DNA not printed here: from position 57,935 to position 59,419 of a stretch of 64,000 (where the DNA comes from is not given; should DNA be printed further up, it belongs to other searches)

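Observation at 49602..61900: Sulfur-trafficking supercluster: CysO-type protein thiocarboxylate carrier + E1 with two candidate PLP sulfhydrylases (CysM-like and ThrC-like), a sulfite reductase and IscS/IscU/SufS/TusA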

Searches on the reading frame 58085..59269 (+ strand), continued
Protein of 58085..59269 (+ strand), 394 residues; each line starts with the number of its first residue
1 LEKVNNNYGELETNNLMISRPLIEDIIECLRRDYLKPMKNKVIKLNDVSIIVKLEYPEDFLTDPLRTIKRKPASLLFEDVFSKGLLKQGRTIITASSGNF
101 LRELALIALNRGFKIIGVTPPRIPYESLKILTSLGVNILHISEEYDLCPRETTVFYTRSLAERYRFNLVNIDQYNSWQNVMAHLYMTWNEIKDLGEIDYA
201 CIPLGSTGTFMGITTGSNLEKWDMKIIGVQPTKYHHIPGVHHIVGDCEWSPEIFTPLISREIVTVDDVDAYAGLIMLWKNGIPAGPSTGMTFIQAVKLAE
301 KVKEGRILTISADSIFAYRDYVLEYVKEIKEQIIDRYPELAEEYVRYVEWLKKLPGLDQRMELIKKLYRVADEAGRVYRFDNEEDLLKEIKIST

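Call 27: search_protein_families(library=pfam, proteins=[L027:7466-8908:+, L014:2919-3677:+, L025:11080-11955:-, L031:12848-14062:+, L011:2203-2577:-, L021:1833-2294:+, L020:10651-10995:+, L020:11410-11751:+, L024:2315-2596:-, L014:216-512:-], max_evalue=0.01)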
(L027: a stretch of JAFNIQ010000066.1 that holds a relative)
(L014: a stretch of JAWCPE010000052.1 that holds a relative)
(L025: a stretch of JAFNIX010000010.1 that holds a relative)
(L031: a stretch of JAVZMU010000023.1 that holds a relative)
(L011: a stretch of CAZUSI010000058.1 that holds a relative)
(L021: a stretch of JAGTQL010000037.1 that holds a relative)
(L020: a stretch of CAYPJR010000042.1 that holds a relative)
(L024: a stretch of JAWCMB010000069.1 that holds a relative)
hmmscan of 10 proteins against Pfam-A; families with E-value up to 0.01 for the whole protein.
L027:7466-8908:+ (481 aa): 1 family
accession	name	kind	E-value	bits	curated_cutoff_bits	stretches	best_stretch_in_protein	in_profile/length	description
PF03601.19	Cons_hypoth698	-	4.2e-51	174.1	24.5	1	140-451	2-302/304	Conserved hypothetical protein 698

L014:2919-3677:+ (253 aa): 0 families

L025:11080-11955:- (292 aa): 1 family
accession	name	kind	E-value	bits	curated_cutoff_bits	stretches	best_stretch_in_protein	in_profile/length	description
PF03239.20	FTR1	-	2e-64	218.1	25.3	1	14-279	1-280/284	Iron permease FTR1 family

L031:12848-14062:+ (405 aa): 6 families
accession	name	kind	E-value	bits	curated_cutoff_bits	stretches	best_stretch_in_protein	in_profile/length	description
PF13596.12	PAS_10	-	1.2e-30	106.7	22.1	1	285-389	2-106/106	PAS domain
PF04282.18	DUF438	-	8.3e-25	86.9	25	1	10-75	1-66/67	Family of unknown function (DUF438)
PF01814.28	Hemerythrin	-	1.8e-22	80.6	25.3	1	86-221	2-127/127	Hemerythrin HHE cation binding domain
PF08448.16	PAS_4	-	1.6e-08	35.2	23.1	1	288-392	1-109/110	PAS fold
PF13426.13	PAS_9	-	2.7e-05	24.8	27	1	296-390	5-103/103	PAS domain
PF08447.18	PAS_3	-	0.0036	18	25.6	0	327-378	28-82/89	PAS fold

L011:2203-2577:- (125 aa): 0 families

L021:1833-2294:+ (154 aa): 0 families

L020:10651-10995:+ (115 aa): 6 families
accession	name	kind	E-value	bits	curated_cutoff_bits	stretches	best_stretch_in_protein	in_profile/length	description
PF12760.12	Zn_ribbon_IS1595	-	0.00091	19.6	25.4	1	45-70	19-45/46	Transposase zinc-ribbon domain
PF25207.1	DUF7837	-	0.0026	18.1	27.8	0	47-73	8-45/47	Domain of unknown function (DUF7837)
PF09297.16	Zn_ribbon_NUD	-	0.0059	16.7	24.8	1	47-71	6-30/32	NADH pyrophosphatase zinc ribbon domain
PF22747.2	Zn_ribbon_DUF2089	-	0.0061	17.1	27.6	0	47-69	1-19/32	DUF2089 zinc ribbon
PF10122.14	Zn_ribbon_Com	-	0.009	15.9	22.9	0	60-73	22-35/52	Mu-like prophage protein Com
PF08271.17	Zn_Ribbon_TF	-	0.0092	16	29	0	46-72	2-29/43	TFIIB zinc-binding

L020:11410-11751:+ (114 aa): 13 families
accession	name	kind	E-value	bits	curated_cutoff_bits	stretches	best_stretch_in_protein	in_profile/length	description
PF12838.12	Fer4_7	-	2.8e-13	50.5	27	2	33-78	1-52/52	4Fe-4S dicluster domain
PF00037.32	Fer4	-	9.4e-11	41.5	21.1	2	28-49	2-23/24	4Fe-4S binding domain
PF12837.12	Fer4_6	-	2.6e-10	40.2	25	1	26-49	1-24/24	4Fe-4S binding domain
PF13237.11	Fer4_10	-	9.9e-10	38.7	25.5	1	27-75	2-53/53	4Fe-4S dicluster domain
PF14697.11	Fer4_21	-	1.8e-08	34.8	35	1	28-80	2-58/59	4Fe-4S dicluster domain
PF13187.11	Fer4_9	-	8.4e-08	32.6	27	1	33-79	1-52/52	4Fe-4S dicluster domain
PF13484.11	Fer4_16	-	4.3e-07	31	30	1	33-56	1-21/66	4Fe-4S double cluster binding domain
PF12797.12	Fer4_2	-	1e-06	28.7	24.5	1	27-44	3-20/22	4Fe-4S binding domain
PF25160.1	LdpA_Fe-S-bd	-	4.8e-06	26.7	27.6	1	44-80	13-44/49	LdpA Fe-S cluster-binding domain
PF13459.11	Fer4_15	-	2e-05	25.6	22.4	1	27-59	1-33/66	4Fe-4S single cluster domain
PF12798.12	Fer4_3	-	8.5e-05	23.5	27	0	64-78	1-15/15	4Fe-4S binding domain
PF17179.9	Fer4_22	-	0.0024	19.1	27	0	27-46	74-93/95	4Fe-4S dicluster domain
PF12800.12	Fer4_4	-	0.0039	17.9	24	1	32-47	2-17/17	4Fe-4S binding domain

L024:2315-2596:- (94 aa): 1 family
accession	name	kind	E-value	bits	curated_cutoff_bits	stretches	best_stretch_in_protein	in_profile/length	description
PF13213.11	DUF4021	-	0.0014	19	25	1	48-58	30-40/46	Protein of unknown function (DUF4021)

L014:216-512:- (99 aa): 0 families

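Call 56: predict_structure(alignment_id=A1)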
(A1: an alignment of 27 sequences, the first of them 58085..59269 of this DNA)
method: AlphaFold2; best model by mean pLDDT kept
length: 394 residues; sequences in the alignment: 27
mean_pLDDT: 87.6   pTM: 0.88
mean pLDDT of the five models: 87.6, 86.8, 86.7, 85.6, 84.8
residues with pLDDT >= 90: 258; 70-90: 89; 50-70: 29; < 50: 18
segments of 3 or more residues with pLDDT < 50: 1-17
pLDDT, mean of each block of 10 residues (from residue 1): 34 47 82 86 96 96 95 94 89 91 95 92 87 92 65 86 91 89 95 95 92 94 94 91 74 73 96 99 97 98 95 95 97 99 99 96 91 82 68 55
secondary structure, 60 per line:
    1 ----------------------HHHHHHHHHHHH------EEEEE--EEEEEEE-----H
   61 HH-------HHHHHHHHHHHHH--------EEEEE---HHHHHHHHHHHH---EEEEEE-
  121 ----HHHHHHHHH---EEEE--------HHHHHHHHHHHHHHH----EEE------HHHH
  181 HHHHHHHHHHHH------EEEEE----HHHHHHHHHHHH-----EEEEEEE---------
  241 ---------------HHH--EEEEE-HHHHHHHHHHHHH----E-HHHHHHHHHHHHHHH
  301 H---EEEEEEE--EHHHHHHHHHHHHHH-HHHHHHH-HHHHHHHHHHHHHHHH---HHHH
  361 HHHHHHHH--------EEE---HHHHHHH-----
elements in order: H23-34 E41-45 E48-54 H70-82 E91-95 H99-110 E114-119 H125-133 E137-140 H149-163 E168-170 H177-192 E199-203 H208-219 E225-231 E261-265 H267-279 H286-301 E305-311 H315-328 H330-336 H338-353 H357-368 E377-379 H383-389

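Call 58: fold_search(model_id=the predicted structure, library=pdb)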
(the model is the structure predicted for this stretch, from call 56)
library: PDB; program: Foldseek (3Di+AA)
matches with E <= 10: 1707; with E <= 0.001: 513
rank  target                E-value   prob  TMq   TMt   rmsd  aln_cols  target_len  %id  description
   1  3x43_A                1.7e-20  1.00  0.65  0.80   4.0       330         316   24  Crystal structure of O-ureido-L-serine synthase (released 2015-07-29)
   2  5mms_E                2.0e-20  1.00  0.66  0.74   2.8       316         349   24  Human cystathionine beta-synthase (CBS) p.P49L delta409-551 variant (released 2017-05-03)
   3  5mms_A                2.0e-20  1.00  0.64  0.74   2.9       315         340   25  Human cystathionine beta-synthase (CBS) p.P49L delta409-551 variant (released 2017-05-03)
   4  5mms_B                2.6e-20  1.00  0.65  0.73   2.8       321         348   24  Human cystathionine beta-synthase (CBS) p.P49L delta409-551 variant (released 2017-05-03)
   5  5mms_D                3.5e-20  1.00  0.65  0.72   2.8       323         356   24  Human cystathionine beta-synthase (CBS) p.P49L delta409-551 variant (released 2017-05-03)
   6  4l27_C                3.7e-20  1.00  0.65  0.53   3.7       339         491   24  Crystal structure of delta1-39 and delta516-525 human cystathionine beta-synthase D444N mutant containing C-terminal 6 (released 2013-09-18)
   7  4pcu_A                4.2e-20  1.00  0.62  0.51   3.9       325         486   24  Crystal structure of delta516-525 E201S human cystathionine beta-synthase with AdoMet (released 2014-09-24)
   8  8stw_E                5.6e-20  1.00  0.67  0.74   2.6       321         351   24  K384N HUMAN CYSTATHIONINE BETA-SYNTHASE (delta 411-551) (released 2023-11-22)
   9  8stw_C                5.6e-20  1.00  0.67  0.74   2.8       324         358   24  K384N HUMAN CYSTATHIONINE BETA-SYNTHASE (delta 411-551) (released 2023-11-22)
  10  5ohx_A                6.6e-20  1.00  0.63  0.51   2.9       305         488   27  Structure of active cystathionine B-synthase from Apis mellifera (released 2018-01-03)
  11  8stw_A                7.0e-20  1.00  0.66  0.74   2.6       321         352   24  K384N HUMAN CYSTATHIONINE BETA-SYNTHASE (delta 411-551) (released 2023-11-22)
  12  8stw_B                7.0e-20  1.00  0.66  0.73   2.6       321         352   24  K384N HUMAN CYSTATHIONINE BETA-SYNTHASE (delta 411-551) (released 2023-11-22)
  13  6xwl_D                7.0e-20  1.00  0.65  0.54   2.8       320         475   22  Cystathionine beta-synthase from Toxoplasma gondii (released 2021-02-03)
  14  3dwg_A                7.5e-20  1.00  0.60  0.72   3.5       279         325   28  Crystal structure of a sulfur carrier protein complex found in the cysteine biosynthetic pathway of Mycobacterium tube (released 2008-09-23)
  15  2bhs_A                7.9e-20  1.00  0.65  0.86   3.7       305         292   23  Crystal Structure of Cysteine Synthase B (released 2005-06-22)
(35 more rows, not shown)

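Call 85: search_protein_representatives(alignment_id=A1)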
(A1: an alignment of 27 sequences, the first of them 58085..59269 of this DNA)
Query: 27 sequences, 378 profile positions. Proteins with E-value up to 0.001 (for the whole library): 10952; up to 1e-10: 3686; up to 1e-30: 193. The best 150 are listed.
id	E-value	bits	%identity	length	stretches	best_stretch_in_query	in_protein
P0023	4.1e-170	582.0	-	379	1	5-376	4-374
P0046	2.1e-150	517.2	-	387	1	3-374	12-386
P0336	4.1e-134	463.6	-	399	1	6-374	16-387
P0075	3.1e-121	421.2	-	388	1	3-368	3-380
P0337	2.9e-104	365.3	-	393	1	8-372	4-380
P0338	1.4e-75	270.9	-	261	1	139-373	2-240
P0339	5.5e-68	245.9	-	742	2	39-309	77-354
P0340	2.7e-53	197.6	-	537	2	15-315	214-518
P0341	1.2e-50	188.8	-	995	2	37-300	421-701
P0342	4.8e-50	186.9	-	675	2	14-356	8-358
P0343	2.6e-47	177.9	-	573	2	14-305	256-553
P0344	6.4e-47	176.6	-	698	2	42-316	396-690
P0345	8.5e-47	176.2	-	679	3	51-287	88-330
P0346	2.0e-46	175.0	-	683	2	17-301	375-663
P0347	3.9e-44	167.4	-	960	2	32-304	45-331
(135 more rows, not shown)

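Call 87: search_protein_families(library=pfam, proteins=[L036:8697-9755:+, L036:11532-12731:+, L017:3331-4749:-, L017:6016-6711:+, L017:6648-7640:+, L015:1509-2912:-, L015:4228-4923:+, L015:4927-5853:+, L019:2623-3519:-, L034:8169-9101:+], max_evalue=0.0001)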
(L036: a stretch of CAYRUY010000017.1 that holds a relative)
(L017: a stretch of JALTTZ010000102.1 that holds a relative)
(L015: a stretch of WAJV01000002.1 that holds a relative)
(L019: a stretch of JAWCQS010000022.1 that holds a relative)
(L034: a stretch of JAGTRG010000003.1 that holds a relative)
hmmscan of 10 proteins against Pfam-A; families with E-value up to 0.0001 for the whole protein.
L036:8697-9755:+ (353 aa): 2 families
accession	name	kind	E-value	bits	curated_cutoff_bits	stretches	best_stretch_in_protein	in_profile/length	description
PF00382.24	TFIIB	-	1.2e-36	125.1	23.6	2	260-347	4-91/92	Transcription factor TFIIB repeat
PF08271.17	Zn_Ribbon_TF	-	4.8e-15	55.3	29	1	59-99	2-42/43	TFIIB zinc-binding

L036:11532-12731:+ (400 aa): 2 families
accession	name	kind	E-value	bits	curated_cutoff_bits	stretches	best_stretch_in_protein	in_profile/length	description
PF13378.12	MR_MLE_C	-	9.2e-49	166.5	29.4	1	180-392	12-218/219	Enolase C-terminal domain-like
PF02746.21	MR_MLE_N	-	3.7e-18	66.3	22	1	69-159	29-117/117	Mandelate racemase / muconate lactonizing enzyme, N-terminal domain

L017:3331-4749:- (473 aa): 8 families
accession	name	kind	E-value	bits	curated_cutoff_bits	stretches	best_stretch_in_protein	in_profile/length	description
PF07992.20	Pyr_redox_2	-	1.7e-69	234.9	26.1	1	30-333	2-291/291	Pyridine nucleotide-disulphide oxidoreductase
PF00070.33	Pyr_redox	-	6.7e-24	84.6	22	1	179-256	2-81/82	Pyridine nucleotide-disulphide oxidoreductase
PF13738.12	Pyr_redox_3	-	7.6e-15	55.4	30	1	94-307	90-305/305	Pyridine nucleotide-disulphide oxidoreductase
PF02852.28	Pyr_redox_dim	-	9e-14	52.1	25.3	1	356-457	4-104/110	Pyridine nucleotide-disulphide oxidoreductase, dimerisation domain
PF13450.12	NAD_binding_8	-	2.2e-09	37.9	21.9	0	181-211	1-31/68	NAD(P)-binding Rossmann-like domain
PF03486.20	HI0933_like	-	3e-09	37.1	50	0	31-62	3-32/244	HI0933-like protein Rossmann domain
PF01266.30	DAO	-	9.5e-09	35.7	27.9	0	225-281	157-214/353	FAD dependent oxidoreductase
PF12831.13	FAD_oxidored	-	4.8e-05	23.3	27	0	31-65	2-34/416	FAD dependent oxidoreductase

L017:6016-6711:+ (232 aa): 1 family
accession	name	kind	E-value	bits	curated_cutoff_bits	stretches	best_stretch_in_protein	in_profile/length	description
PF02535.28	Zip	-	3.2e-17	63.2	35.1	1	85-223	169-319/323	ZIP Zinc transporter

L017:6648-7640:+ (331 aa): 1 family
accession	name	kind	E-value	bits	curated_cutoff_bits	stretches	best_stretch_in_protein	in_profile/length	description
PF00155.27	Aminotran_1_2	-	3e-21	76.5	19.7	1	61-318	48-357/361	Aminotransferase class I and II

L015:1509-2912:- (468 aa): 8 families
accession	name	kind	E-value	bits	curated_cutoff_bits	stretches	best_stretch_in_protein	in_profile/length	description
PF07992.20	Pyr_redox_2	-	5.7e-65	220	26.1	1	25-315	2-278/291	Pyridine nucleotide-disulphide oxidoreductase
PF00070.33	Pyr_redox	-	1.9e-24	86.4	22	1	174-250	2-80/82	Pyridine nucleotide-disulphide oxidoreductase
PF02852.28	Pyr_redox_dim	-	2.8e-14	53.7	25.3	1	351-452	4-104/110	Pyridine nucleotide-disulphide oxidoreductase, dimerisation domain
PF13738.12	Pyr_redox_3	-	3.2e-09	36.9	30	1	90-302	91-305/305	Pyridine nucleotide-disulphide oxidoreductase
PF03486.20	HI0933_like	-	7.9e-08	32.5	50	0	25-57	2-32/244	HI0933-like protein Rossmann domain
PF13450.12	NAD_binding_8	-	1.4e-06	28.9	21.9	0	28-58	1-29/68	NAD(P)-binding Rossmann-like domain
PF01266.30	DAO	-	1.1e-05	25.6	27.9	0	220-273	157-211/353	FAD dependent oxidoreductase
PF01134.28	GIDA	-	4e-05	23.3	22.1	0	25-52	1-28/391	Glucose inhibited division protein A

L015:4228-4923:+ (232 aa): 1 family
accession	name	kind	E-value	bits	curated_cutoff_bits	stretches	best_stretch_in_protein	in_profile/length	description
PF02535.28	Zip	-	6.4e-19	68.8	35.1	1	96-226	180-322/323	ZIP Zinc transporter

L015:4927-5853:+ (309 aa): 1 family
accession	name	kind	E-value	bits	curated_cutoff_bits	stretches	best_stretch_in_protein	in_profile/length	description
PF00155.27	Aminotran_1_2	-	5.8e-20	72.2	19.7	1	38-298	48-360/361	Aminotransferase class I and II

L019:2623-3519:- (299 aa): 3 families
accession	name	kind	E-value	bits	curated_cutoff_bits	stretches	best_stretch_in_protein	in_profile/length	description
PF00005.33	ABC_tran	-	1.1e-32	114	25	1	42-189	1-137/137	ABC transporter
PF13304.12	AAA_21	-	9.2e-08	32.9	27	0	137-220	194-300/304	AAA domain, putative AbiEii toxin, Type IV TA system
PF13175.12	AAA_15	-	2.6e-05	24.5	32.1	1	42-127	14-92/374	AAA ATPase domain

L034:8169-9101:+ (311 aa): 1 family
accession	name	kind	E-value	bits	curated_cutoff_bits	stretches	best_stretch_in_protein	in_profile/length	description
PF02445.21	NadA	-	8.8e-110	366.9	27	1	11-305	1-295/295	Quinolinate synthetase A protein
